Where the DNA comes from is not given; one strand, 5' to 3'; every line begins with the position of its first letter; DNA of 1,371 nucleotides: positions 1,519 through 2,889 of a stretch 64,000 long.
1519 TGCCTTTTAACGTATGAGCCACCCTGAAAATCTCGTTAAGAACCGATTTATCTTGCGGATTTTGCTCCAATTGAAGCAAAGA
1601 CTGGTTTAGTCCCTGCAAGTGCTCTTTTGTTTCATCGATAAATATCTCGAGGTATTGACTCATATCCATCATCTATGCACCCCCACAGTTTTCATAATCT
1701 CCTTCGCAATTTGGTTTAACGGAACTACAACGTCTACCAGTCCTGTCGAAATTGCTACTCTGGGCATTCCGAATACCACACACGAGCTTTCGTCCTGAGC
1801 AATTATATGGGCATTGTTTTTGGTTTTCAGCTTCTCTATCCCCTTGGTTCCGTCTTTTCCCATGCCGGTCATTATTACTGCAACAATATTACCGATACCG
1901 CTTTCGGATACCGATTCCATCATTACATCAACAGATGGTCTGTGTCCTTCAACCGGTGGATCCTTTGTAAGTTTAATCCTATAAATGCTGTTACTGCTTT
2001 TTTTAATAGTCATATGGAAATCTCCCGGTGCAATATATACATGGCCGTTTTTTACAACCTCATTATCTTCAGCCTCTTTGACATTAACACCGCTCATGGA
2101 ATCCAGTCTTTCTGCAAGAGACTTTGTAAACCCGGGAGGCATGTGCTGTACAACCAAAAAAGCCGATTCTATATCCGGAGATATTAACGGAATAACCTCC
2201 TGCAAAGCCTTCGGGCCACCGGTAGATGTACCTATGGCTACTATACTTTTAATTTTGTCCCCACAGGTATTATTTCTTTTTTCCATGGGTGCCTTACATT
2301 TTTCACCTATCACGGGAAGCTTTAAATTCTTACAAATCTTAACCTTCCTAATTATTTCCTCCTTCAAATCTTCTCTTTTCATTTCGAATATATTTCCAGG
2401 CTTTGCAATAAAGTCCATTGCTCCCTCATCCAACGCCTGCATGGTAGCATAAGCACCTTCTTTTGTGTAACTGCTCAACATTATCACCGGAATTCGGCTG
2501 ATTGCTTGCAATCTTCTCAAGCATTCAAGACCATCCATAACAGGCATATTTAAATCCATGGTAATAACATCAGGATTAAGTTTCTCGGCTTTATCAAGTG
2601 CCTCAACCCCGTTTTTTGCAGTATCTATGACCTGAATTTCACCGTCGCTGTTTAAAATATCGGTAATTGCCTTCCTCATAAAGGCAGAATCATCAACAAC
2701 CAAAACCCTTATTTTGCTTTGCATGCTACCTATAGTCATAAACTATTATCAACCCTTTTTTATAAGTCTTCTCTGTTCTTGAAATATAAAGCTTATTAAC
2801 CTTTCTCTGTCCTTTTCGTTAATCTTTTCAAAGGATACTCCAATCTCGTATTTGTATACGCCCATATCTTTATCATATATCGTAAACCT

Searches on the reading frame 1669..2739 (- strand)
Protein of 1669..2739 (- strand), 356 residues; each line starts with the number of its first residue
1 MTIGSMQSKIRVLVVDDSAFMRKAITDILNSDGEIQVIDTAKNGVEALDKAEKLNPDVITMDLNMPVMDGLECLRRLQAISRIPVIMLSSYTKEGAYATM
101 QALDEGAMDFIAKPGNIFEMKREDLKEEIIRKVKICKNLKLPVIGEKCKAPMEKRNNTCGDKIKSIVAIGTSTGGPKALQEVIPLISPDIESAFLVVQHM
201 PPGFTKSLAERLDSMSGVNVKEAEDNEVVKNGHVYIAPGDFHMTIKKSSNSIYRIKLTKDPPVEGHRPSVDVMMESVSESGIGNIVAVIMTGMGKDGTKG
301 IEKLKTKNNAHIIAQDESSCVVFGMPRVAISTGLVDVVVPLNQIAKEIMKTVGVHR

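Call 68: find_encoding_contigs(protein=window:1669-2739:-, flank=10000, max_places=2)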
Protein window:1669-2739:- (356 aa): 23 contigs read that carry it; 2 places shown.
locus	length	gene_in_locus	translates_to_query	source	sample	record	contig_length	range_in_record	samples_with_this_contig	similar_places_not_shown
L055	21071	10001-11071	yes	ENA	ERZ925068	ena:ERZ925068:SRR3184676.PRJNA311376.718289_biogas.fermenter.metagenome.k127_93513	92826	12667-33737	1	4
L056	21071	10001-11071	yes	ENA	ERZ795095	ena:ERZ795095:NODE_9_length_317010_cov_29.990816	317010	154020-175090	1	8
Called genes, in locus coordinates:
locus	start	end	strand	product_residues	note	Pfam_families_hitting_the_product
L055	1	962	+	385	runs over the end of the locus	PF13690:CheX (faint), PF04509:CheC, PF01052:FliMN_C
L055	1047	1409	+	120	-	PF00072:Response_reg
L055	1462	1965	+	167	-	PF04347:FliO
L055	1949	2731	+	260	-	PF00813:FliP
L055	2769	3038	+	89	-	PF01313:Bac_export_3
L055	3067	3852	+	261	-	PF01311:Bac_export_1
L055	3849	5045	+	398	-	PF01312:Bac_export_2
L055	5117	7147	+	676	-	PF00771:FHIPEP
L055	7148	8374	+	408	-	PF25199:nSTAND_NTPase5 (weak), PF13401:AAA_22 (weak), PF00448:SRP54, PF13173:AAA_14 (faint)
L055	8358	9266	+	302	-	PF00142:Fer4_NifH, PF01656:CbiA, PF02374:ArsA_ATPase (weak), PF06564:CBP_BcsQ (faint), PF09140:MipZ (faint), PF10609:ParA, PF13614:AAA_31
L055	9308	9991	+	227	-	PF12945:PilZNR, PF07238:PilZ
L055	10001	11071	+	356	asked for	PF00072:Response_reg, PF01339:CheB_methylest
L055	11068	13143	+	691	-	PF01627:Hpt, PF07194:P2, PF02895:H-kinase_dim, PF02518:HATPase_c, PF01584:CheW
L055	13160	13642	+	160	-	PF01584:CheW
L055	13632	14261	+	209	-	PF13690:CheX (faint), PF04509:CheC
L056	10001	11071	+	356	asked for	PF00072:Response_reg, PF01339:CheB_methylest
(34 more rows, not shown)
